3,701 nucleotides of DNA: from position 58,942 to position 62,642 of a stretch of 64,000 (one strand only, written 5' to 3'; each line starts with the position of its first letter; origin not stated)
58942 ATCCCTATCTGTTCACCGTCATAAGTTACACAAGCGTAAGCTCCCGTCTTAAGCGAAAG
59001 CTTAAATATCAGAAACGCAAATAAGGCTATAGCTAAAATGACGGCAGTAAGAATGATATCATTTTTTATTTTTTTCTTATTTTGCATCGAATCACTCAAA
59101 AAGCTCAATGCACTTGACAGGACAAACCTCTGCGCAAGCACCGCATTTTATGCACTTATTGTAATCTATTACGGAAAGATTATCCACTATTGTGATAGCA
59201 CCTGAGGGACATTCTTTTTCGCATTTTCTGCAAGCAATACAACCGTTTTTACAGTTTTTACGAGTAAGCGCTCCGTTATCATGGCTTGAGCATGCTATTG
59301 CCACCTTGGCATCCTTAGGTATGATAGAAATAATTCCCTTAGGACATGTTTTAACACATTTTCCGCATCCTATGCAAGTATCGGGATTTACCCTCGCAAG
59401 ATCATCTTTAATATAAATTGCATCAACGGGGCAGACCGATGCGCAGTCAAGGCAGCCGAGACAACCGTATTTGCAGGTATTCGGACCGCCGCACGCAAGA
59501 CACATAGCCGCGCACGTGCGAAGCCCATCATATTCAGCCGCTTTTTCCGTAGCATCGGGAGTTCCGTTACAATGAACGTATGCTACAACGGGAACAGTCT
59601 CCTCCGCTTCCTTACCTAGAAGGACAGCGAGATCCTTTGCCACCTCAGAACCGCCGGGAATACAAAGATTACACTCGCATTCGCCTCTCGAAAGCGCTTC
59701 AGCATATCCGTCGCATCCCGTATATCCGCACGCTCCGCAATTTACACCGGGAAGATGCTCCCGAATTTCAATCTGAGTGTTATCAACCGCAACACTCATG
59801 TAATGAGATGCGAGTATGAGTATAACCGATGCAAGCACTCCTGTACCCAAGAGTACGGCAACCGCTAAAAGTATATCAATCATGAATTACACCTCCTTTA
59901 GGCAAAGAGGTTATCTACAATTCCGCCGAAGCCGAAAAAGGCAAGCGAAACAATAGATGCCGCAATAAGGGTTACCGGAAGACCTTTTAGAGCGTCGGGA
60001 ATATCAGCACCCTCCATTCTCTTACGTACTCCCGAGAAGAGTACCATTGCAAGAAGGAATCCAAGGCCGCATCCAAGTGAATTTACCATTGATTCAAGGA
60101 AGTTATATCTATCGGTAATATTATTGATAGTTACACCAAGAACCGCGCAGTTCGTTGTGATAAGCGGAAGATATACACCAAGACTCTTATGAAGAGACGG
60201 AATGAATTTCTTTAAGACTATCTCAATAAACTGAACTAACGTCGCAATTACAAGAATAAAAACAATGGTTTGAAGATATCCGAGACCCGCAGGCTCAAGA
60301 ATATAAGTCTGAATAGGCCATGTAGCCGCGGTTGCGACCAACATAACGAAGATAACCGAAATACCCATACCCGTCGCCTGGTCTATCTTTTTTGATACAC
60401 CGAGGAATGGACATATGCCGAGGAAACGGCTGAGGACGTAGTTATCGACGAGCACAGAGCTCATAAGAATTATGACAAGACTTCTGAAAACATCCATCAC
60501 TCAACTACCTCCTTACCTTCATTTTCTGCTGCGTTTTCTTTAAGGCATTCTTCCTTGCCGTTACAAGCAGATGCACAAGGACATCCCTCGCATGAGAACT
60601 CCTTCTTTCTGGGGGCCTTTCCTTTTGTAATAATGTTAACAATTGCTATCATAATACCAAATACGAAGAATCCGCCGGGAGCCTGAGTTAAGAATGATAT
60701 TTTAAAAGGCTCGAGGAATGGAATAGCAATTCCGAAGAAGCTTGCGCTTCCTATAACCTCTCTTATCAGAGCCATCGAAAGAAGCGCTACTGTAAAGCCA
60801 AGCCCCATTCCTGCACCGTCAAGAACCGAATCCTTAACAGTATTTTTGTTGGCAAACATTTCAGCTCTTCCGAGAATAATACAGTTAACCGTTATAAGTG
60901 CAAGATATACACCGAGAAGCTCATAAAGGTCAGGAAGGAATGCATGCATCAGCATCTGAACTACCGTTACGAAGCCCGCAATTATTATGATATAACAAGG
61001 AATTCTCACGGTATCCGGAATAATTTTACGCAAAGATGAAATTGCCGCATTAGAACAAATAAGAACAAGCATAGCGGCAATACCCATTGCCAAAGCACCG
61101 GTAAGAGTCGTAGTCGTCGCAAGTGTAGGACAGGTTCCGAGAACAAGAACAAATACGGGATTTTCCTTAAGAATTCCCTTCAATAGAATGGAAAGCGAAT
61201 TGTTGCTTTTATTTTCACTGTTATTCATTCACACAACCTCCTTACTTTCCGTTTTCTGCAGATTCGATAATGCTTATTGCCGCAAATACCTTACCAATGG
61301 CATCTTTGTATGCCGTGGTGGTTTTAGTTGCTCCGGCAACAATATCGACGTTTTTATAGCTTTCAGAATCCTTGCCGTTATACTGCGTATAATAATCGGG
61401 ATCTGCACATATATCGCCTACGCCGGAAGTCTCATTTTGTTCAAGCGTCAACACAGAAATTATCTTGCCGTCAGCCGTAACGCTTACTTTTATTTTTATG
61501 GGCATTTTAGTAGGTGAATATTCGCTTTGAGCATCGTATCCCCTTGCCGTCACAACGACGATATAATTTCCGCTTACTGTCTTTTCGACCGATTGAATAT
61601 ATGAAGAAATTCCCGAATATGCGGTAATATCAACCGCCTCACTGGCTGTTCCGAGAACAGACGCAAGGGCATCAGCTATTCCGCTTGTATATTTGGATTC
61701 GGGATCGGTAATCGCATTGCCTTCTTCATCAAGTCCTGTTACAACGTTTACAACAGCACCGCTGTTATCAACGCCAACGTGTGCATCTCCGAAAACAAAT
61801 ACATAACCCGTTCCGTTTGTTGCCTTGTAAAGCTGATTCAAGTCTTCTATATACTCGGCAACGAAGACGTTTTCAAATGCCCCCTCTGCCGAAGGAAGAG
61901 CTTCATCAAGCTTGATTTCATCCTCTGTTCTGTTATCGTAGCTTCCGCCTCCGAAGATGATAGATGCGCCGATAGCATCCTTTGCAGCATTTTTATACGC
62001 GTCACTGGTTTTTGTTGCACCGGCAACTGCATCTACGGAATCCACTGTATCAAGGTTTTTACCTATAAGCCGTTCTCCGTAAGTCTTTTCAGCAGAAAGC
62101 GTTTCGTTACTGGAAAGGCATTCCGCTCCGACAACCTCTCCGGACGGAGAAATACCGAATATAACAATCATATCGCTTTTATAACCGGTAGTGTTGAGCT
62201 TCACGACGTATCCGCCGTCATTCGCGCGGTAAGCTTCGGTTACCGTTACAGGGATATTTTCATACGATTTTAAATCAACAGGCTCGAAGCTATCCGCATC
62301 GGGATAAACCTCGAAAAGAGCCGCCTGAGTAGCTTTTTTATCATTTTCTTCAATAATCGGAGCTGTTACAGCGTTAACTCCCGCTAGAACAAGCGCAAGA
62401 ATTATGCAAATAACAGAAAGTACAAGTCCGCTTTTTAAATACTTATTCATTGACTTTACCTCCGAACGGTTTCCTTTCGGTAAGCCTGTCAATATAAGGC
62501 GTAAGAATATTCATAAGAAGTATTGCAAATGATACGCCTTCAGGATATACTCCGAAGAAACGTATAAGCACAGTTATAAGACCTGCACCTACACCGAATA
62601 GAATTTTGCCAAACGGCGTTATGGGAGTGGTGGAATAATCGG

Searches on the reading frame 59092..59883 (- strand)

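Call 12: search_protein_families(library=pfam, proteins=[window:59092-59883:-], max_evalue=0.001)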
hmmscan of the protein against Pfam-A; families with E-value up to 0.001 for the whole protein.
window:59092-59883:- (263 aa): 13 families
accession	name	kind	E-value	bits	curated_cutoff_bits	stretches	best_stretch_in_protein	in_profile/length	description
PF00037.32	Fer4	-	3.9e-19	68.1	21.1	3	238-260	2-24/24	4Fe-4S binding domain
PF13237.11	Fer4_10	-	6.3e-17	61.7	25.5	3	140-181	8-53/53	4Fe-4S dicluster domain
PF12838.12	Fer4_7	-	9.2e-17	61.7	27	2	141-184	2-52/52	4Fe-4S dicluster domain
PF12837.12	Fer4_6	-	1.3e-14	53.7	25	2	163-185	2-24/24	4Fe-4S binding domain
PF13187.11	Fer4_9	-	8.4e-14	51.8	27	2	141-185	2-52/52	4Fe-4S dicluster domain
PF04060.18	FeS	-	3.1e-11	43.2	23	1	44-76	1-33/33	Putative Fe-S cluster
PF14697.11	Fer4_21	-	9.8e-10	38.9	35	2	213-261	6-59/59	4Fe-4S dicluster domain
PF12797.12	Fer4_2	-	6.8e-09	35.5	24.5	2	238-256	4-22/22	4Fe-4S binding domain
PF25160.1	LdpA_Fe-S-bd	-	1.6e-08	34.7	27.6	1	147-187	9-45/49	LdpA Fe-S cluster-binding domain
PF13534.11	Fer4_17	-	7.8e-06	26.8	22.2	1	170-228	2-59/61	4Fe-4S dicluster domain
PF13484.11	Fer4_16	-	9.7e-06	26.7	30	0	215-233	2-20/66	4Fe-4S double cluster binding domain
PF12800.12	Fer4_4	-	1.5e-05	25.3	24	1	167-183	1-17/17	4Fe-4S binding domain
PF12798.12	Fer4_3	-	0.00011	23.2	27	0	170-184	1-15/15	4Fe-4S binding domain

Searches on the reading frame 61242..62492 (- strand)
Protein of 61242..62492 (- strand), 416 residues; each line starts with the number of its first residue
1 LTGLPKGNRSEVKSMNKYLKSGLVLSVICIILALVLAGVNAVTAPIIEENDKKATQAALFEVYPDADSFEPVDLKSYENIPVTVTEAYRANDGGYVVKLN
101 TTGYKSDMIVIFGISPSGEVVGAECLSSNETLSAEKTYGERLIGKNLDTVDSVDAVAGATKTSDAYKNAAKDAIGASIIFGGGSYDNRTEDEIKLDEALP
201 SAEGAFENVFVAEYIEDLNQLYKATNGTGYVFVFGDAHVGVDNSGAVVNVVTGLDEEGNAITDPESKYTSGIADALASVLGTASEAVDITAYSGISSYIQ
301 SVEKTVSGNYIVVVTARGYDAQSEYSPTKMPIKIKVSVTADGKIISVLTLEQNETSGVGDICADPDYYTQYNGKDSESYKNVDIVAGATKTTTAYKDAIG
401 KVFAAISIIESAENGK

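Call 97: search_protein_families(library=pfam, proteins=[window:61242-62492:-], max_evalue=0.00001)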
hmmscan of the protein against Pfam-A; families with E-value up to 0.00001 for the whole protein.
window:61242-62492:- (416 aa): 1 family
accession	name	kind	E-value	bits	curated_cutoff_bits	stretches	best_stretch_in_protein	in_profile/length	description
PF04205.19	FMN_bind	-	2.8e-19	70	22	2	331-401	5-74/77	FMN-binding domain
